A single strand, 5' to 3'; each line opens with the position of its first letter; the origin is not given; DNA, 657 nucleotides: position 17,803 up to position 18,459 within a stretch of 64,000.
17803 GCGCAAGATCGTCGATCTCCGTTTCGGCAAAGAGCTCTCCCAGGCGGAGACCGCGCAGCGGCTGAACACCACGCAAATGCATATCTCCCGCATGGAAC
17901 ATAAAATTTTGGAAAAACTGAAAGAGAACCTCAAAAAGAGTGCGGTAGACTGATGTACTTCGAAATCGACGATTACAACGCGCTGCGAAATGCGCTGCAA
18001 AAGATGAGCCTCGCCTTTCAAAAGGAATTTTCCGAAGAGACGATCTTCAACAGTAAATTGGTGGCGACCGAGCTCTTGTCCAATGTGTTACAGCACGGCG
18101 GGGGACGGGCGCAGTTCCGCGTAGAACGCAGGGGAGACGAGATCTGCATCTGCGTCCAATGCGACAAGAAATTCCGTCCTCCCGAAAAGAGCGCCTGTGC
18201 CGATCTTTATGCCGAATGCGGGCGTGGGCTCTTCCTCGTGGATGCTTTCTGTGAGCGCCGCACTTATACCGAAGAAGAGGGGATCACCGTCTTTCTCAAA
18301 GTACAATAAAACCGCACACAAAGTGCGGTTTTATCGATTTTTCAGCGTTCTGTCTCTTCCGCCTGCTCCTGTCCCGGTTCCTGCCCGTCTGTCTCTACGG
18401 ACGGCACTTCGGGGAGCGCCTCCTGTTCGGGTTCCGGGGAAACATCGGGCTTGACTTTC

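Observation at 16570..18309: Atypical partner-switching operon: STAS, degenerate anti-sigma, sigma, and a second mini HATPase after the sigma gene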

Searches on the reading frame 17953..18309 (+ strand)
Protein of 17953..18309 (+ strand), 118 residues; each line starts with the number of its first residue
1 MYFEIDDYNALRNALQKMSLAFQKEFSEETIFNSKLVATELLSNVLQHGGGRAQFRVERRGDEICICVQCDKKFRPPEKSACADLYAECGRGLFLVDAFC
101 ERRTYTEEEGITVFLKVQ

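Call 3: search_protein_families(library=pfam, proteins=[window:17953-18309:+], max_evalue=1)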
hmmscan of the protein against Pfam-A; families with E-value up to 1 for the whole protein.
window:17953-18309:+ (118 aa): 2 families
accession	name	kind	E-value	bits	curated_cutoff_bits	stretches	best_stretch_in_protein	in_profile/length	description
PF13581.12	HATPase_c_2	-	2.2e-08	34.6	27.4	1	9-113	9-123/127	Histidine kinase-like ATPase domain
PF02518.31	HATPase_c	-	0.0013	19.6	26.4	1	36-113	8-103/111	Histidine kinase-, DNA gyrase B-, and HSP90-like ATPase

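Call 4: search_protein_families(library=ncbifam, proteins=[window:17953-18309:+], max_evalue=1)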
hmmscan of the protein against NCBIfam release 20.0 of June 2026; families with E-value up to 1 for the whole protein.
window:17953-18309:+ (118 aa): 3 families
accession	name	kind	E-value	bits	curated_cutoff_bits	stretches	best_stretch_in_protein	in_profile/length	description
NF041045.1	RsbA_anti_sig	subfamily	3.1e-10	39.8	210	1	5-116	188-301/303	anti-sigma factor RsbA family regulatory protein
NF003144.0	PRK04069.1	equivalog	0.004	16.6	145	1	69-115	93-139/161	anti-sigma B factor RsbW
TIGR01924.1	rsbW_low_gc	equivalog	0.018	14.5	155.05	1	70-114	94-138/159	anti-sigma B factor RsbW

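Call 7: find_homologous_proteins(query=window:17953-18309:+, max_evalue=0.001)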
Query window:17953-18309:+ (118 aa): 93 proteins with E <= 0.001 among 97 candidates.
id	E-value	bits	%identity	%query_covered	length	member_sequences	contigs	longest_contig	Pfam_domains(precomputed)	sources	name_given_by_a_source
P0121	1.7e-73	262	100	100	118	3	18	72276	PF13581.13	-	-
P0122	1.3e-57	210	80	100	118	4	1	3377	PF13581.13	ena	-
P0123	4.8e-57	209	78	100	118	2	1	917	PF13581.13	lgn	-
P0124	1.4e-56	207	81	100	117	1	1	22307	PF13581.13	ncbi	-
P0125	8.2e-56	205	82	98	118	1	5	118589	PF13581.13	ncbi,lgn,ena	-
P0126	9.7e-56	204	78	100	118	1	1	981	PF13581.13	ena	-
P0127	1.2e-52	194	75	100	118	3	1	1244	PF13581.13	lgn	-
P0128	3.8e-52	193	77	98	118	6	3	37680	PF13581.13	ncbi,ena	-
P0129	1.1e-51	191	76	100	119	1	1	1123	PF13581.13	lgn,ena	-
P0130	1.3e-50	188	74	100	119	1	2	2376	PF13581.13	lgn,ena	-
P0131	1.2e-48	182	71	100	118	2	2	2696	PF13581.13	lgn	-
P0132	1.6e-48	181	71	100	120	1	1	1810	PF13581.13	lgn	-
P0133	3.9e-47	177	70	100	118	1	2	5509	PF13581.13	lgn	-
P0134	2.5e-45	171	70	100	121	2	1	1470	PF13581.13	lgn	-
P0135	2.2e-44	168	68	100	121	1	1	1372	PF13581.13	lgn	-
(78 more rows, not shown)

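Call 15: search_solved_structures(query=A2, max_evalue=10, show_alignments=3)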
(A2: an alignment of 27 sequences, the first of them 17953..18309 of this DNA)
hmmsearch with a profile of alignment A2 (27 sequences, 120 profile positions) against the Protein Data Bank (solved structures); distinct sequences matched with E-value up to 10: 6.
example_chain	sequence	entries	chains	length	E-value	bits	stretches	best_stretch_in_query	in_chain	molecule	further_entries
4hhu_A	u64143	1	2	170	0.057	16.3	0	2-23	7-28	OR280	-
6m36_A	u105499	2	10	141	0.069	16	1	72-116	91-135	Serine-protein kinase RsbW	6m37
4nez_A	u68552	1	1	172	0.079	15.9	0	3-23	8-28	Engineered protein OR276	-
4ney_A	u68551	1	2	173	0.08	15.8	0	3-23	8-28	Engineered protein OR277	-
2f22_A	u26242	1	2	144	1.2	12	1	10-65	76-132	BH3987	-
1x64_A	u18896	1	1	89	1.2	12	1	62-104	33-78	Alpha-actinin-2 associated LIM protein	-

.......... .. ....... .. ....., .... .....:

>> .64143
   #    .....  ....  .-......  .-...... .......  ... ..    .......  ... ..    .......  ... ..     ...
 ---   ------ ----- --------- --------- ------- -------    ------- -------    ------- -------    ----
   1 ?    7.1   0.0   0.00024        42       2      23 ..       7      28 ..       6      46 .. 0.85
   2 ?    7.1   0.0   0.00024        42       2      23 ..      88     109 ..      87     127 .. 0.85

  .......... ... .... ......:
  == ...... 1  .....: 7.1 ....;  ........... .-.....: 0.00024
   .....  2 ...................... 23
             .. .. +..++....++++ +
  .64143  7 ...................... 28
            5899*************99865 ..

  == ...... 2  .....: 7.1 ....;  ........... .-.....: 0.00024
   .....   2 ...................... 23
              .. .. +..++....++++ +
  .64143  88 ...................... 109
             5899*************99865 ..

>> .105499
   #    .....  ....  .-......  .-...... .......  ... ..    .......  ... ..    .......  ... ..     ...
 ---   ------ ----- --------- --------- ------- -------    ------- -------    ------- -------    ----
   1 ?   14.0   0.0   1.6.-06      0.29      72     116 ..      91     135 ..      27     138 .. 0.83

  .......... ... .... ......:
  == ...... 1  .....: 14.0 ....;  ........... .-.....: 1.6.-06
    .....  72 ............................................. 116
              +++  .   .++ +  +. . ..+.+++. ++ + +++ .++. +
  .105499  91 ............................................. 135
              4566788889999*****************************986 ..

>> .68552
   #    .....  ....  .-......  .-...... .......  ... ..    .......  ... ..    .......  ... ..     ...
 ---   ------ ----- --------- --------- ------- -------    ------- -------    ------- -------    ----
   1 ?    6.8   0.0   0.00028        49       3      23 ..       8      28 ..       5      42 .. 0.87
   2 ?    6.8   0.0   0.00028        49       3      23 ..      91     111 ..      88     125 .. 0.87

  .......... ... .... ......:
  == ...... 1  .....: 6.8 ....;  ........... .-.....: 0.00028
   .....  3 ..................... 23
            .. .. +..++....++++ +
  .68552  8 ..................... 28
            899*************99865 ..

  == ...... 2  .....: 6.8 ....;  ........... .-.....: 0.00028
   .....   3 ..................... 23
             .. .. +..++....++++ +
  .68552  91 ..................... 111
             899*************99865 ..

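Call 26: predict_structure(alignment_id=A4)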
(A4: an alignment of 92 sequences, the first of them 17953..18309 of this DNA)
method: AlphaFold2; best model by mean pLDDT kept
length: 118 residues; sequences in the alignment: 92
mean_pLDDT: 90.7   pTM: 0.84
mean pLDDT of the five models: 90.7, 89.4, 89.4, 88.7, 88.0
residues with pLDDT >= 90: 77; 70-90: 41; 50-70: 0; < 50: 0
segments of 3 or more residues with pLDDT < 50: none
pLDDT, mean of each block of 10 residues (from residue 1): 94 96 93 96 85 94 95 81 80 89 93 93
secondary structure, 60 per line:
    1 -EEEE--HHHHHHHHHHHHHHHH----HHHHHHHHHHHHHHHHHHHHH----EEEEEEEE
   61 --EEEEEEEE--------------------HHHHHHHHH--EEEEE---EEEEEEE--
elements in order: E2-5 H8-23 H28-48 E53-60 E63-70 H91-99 E102-106 E110-116

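Call 29: fold_search(model_id=the predicted structure, library=pdb)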
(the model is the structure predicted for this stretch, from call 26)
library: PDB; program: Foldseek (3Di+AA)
matches with E <= 10: 546; with E <= 0.001: 11
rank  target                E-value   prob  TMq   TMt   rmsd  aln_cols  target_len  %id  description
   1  6m37_C                7.1e-05  1.00  0.68  0.69   6.1       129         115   16  The crystal structure of B. subtilis RsbV/RsbW complex in the hexagonal crystal form (released 2020-07-15)
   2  6m37_A                1.4e-04  1.00  0.71  0.74   3.1       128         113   12  The crystal structure of B. subtilis RsbV/RsbW complex in the hexagonal crystal form (released 2020-07-15)
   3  1tid_C                1.5e-04  1.00  0.66  0.59   5.8       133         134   17  Crystal Structures of the ADP and ATP bound forms of the Bacillus Anti-sigma factor SpoIIAB in complex with the Anti-a (released 2004-06-15)
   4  6m36_G                1.9e-04  1.00  0.66  0.73   3.8       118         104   14  The crystal structure of B. subtilis RsbV/RsbW complex in the monoclinic crystal form (released 2020-07-15)
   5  1l0o_A                2.2e-04  1.00  0.65  0.56   5.7       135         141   17  Crystal Structure of the Bacillus stearothermophilus Anti-Sigma Factor SpoIIAB with the Sporulation Sigma Factor Sigma (released 2002-04-03)
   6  9qih_A                2.3e-04  1.00  0.80  0.35   3.3       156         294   14  Structure of response regulator LvrC from Leptospira (released 2026-03-25)
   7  9qih_B                2.6e-04  1.00  0.80  0.35   3.2       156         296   14  Structure of response regulator LvrC from Leptospira (released 2026-03-25)
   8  6m36_A                3.5e-04  1.00  0.64  0.72   4.3       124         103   16  The crystal structure of B. subtilis RsbV/RsbW complex in the monoclinic crystal form (released 2020-07-15)
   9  6m36_C                3.8e-04  1.00  0.67  0.75   4.0       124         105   14  The crystal structure of B. subtilis RsbV/RsbW complex in the monoclinic crystal form (released 2020-07-15)
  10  6m36_I                4.8e-04  1.00  0.63  0.70   4.3       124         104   17  The crystal structure of B. subtilis RsbV/RsbW complex in the monoclinic crystal form (released 2020-07-15)
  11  6m36_E                7.8e-04  1.00  0.66  0.77   4.9       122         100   14  The crystal structure of B. subtilis RsbV/RsbW complex in the monoclinic crystal form (released 2020-07-15)
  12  6m36_O                1.3e-03  1.00  0.68  0.80   4.6       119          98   14  The crystal structure of B. subtilis RsbV/RsbW complex in the monoclinic crystal form (released 2020-07-15)
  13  1tid_A                1.3e-03  1.00  0.69  0.61   5.3       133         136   16  Crystal Structures of the ADP and ATP bound forms of the Bacillus Anti-sigma factor SpoIIAB in complex with the Anti-a (released 2004-06-15)
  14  1th8_A                1.4e-03  1.00  0.73  0.66   3.9       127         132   18  Crystal Structures of the ADP and ATP bound forms of the Bacillus Anti-sigma factor SpoIIAB in complex with the Anti-a (released 2004-06-15)
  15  8ih8_D                1.5e-03  1.00  0.68  0.62   5.2       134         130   11  anti-sigmaF factor and Anti-sigmaF factor antagonist complex(usfx-RsfB) (released 2024-02-28)
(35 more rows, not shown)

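Call 31: find_encoding_contigs(protein=window:17953-18309:+, flank=10000, max_places=3)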
Protein window:17953-18309:+ (118 aa): 23 contigs read that carry it; 3 places shown.
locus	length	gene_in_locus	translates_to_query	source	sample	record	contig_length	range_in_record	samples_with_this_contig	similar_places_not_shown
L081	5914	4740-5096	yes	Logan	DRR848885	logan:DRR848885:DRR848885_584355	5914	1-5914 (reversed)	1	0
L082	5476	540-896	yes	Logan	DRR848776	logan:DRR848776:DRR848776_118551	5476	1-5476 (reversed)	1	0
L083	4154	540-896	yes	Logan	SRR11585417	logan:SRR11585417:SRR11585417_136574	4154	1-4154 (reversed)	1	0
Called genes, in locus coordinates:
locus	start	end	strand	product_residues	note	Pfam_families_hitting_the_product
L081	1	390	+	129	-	?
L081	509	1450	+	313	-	PF11449:ArsP_2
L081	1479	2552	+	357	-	-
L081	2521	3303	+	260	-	PF00702:Hydrolase (weak), PF13344:Hydrolase_6, PF13242:Hydrolase_like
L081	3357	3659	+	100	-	PF01740:STAS, PF13466:STAS_2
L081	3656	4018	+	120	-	-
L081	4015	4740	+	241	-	PF04542:Sigma70_r2, PF04539:Sigma70_r3, PF08281:Sigma70_r4_2 (weak), PF04545:Sigma70_r4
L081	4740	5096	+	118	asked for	PF13581:HATPase_c_2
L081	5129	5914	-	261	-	?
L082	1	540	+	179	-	?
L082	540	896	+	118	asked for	PF13581:HATPase_c_2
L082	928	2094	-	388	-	-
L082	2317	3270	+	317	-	PF17853:GGDEF_2 (weak), PF13556:HTH_30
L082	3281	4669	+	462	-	PF03572:Peptidase_S41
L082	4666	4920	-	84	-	-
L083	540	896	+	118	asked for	PF13581:HATPase_c_2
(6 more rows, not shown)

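Call 55: search_protein_representatives(alignment_id=A4)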
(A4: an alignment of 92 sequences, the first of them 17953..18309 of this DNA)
Query: 92 sequences, 120 profile positions. Proteins with E-value up to 0.001 (for the whole library): 1349; up to 1e-10: 96; up to 1e-30: 14. The best 150 are listed.
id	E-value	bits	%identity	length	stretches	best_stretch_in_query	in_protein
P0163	1.1e-50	186.7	-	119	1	1-118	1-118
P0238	9.2e-44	164.3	-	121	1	1-119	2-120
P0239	3.4e-40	152.8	-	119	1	1-118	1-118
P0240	3.0e-38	146.5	-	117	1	5-119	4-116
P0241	1.7e-35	137.6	-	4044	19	63-113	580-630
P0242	7.0e-35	135.6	-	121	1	1-119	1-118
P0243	1.1e-34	135.0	-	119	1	1-118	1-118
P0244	8.3e-34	132.2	-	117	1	3-119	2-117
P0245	7.5e-33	129.1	-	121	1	1-119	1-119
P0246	1.3e-32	128.3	-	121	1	1-119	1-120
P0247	1.8e-32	127.9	-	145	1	4-102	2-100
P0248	1.8e-32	127.8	-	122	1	1-119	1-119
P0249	8.3e-32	125.7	-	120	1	1-119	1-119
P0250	2.1e-31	124.4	-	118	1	1-118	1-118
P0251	1.3e-30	121.8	-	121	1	1-117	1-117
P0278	4.8e-22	94.2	-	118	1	3-117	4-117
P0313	4.6e-14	68.4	-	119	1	3-117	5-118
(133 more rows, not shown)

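Call 69: find_encoding_contigs(protein=P0313, flank=5000, max_places=2)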
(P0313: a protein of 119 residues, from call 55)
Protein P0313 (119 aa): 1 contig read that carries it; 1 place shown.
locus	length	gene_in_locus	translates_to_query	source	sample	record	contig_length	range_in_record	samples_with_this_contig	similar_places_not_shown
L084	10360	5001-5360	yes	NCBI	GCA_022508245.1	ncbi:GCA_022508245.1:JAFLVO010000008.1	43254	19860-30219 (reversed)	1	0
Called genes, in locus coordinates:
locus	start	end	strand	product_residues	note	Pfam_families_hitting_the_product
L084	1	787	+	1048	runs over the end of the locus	PF00133:tRNA-synt_1, PF09334:tRNA-synt_1g, PF08264:Anticodon_1, PF19302:DUF5915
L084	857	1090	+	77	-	PF04023:FeoA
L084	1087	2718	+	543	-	PF01926:MMR_HSR1, PF02421:FeoB_N, PF07670:Gate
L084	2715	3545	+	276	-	PF00849:PseudoU_synth_2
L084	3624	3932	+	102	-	PF01740:STAS, PF13466:STAS_2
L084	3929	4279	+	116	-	-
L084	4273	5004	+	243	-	PF04542:Sigma70_r2, PF07638:Sigma70_ECF (faint), PF08281:Sigma70_r4_2 (weak), PF04545:Sigma70_r4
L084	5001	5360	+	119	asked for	PF13581:HATPase_c_2 (weak)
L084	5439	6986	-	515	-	-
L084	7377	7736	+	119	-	PF13556:HTH_30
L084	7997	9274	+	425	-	PF03572:Peptidase_S41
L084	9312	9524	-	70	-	-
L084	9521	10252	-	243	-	PF13614:AAA_31 (weak)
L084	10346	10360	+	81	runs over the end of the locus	PF07873:YabP (weak)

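Call 70: find_encoding_contigs(protein=P0278, flank=5000, max_places=2)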
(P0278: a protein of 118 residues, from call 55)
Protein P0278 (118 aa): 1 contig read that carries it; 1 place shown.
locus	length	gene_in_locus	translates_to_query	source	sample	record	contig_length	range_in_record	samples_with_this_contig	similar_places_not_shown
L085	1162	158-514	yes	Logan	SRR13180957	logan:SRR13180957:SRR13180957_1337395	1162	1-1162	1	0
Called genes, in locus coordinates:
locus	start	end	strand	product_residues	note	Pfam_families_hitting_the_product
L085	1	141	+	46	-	?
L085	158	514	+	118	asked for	PF13581:HATPase_c_2 (weak)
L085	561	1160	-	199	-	?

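Call 72: find_encoding_contigs(protein=P0313, flank=10000, max_places=1)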
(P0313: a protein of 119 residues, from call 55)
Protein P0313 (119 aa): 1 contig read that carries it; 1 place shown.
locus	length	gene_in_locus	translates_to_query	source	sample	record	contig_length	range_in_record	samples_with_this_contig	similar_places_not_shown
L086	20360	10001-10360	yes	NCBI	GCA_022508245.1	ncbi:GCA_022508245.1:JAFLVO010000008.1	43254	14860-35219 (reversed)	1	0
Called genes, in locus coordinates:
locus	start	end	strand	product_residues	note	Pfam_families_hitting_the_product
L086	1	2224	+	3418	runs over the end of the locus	PF18657:YDG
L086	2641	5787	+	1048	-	PF00133:tRNA-synt_1, PF09334:tRNA-synt_1g, PF08264:Anticodon_1, PF19302:DUF5915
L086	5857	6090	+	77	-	PF04023:FeoA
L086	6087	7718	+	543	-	PF01926:MMR_HSR1, PF02421:FeoB_N, PF07670:Gate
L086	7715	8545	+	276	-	PF00849:PseudoU_synth_2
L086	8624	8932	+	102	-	PF01740:STAS, PF13466:STAS_2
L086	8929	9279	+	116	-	-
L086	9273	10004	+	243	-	PF04542:Sigma70_r2, PF07638:Sigma70_ECF (faint), PF08281:Sigma70_r4_2 (weak), PF04545:Sigma70_r4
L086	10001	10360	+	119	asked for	PF13581:HATPase_c_2 (weak)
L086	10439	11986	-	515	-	-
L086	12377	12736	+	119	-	PF13556:HTH_30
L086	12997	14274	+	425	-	PF03572:Peptidase_S41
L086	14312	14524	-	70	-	-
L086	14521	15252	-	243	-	PF13614:AAA_31 (weak)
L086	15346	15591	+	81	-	PF07873:YabP (weak)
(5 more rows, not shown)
